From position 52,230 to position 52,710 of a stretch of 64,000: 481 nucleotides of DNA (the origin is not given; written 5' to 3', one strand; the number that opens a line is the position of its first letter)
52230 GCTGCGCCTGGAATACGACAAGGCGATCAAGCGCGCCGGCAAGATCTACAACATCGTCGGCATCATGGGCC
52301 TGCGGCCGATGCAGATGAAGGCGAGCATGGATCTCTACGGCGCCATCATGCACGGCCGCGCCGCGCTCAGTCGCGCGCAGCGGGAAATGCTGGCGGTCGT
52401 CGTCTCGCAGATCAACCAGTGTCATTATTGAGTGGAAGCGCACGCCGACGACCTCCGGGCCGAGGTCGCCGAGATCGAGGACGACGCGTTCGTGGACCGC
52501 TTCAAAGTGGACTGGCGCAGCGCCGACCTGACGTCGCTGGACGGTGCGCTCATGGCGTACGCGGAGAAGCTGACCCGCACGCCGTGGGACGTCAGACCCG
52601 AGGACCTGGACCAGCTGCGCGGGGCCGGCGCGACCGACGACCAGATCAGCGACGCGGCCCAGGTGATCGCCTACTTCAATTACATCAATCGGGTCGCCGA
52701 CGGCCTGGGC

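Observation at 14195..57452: Unusually high density of broken genes outside the IS island: 7 genes with 8 frameshifts or deletions plus 3 in-frame TAGs in ~43 kb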

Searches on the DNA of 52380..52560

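Call 37: search_rna_families(source=window, start=52380, end=52560, threshold=evalue, max_evalue=10)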
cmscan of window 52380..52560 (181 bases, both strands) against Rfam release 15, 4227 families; matches with E-value up to 10: 4.
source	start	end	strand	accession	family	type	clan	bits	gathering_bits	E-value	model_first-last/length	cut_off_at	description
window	52431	52553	-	RF03038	nhaA-II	Cis-reg;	-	13.8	70.4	6.6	1-84/84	no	nhaA-II RNA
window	52524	52536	+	RF01678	P37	Gene; sRNA;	-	12.9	50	3.8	1-13/62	no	Pseudomonas sRNA P37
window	52490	52551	+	RF01811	PtaRNA1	Gene; antitoxin;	-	12.7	47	3.7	1-72/72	no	Plasmid transferred anti-sense RNA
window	52456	52528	+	RF01274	sR45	Gene; snRNA; snoRNA; CD-box;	-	12.2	40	3.3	1-55/55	no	Small nucleolar RNA sR45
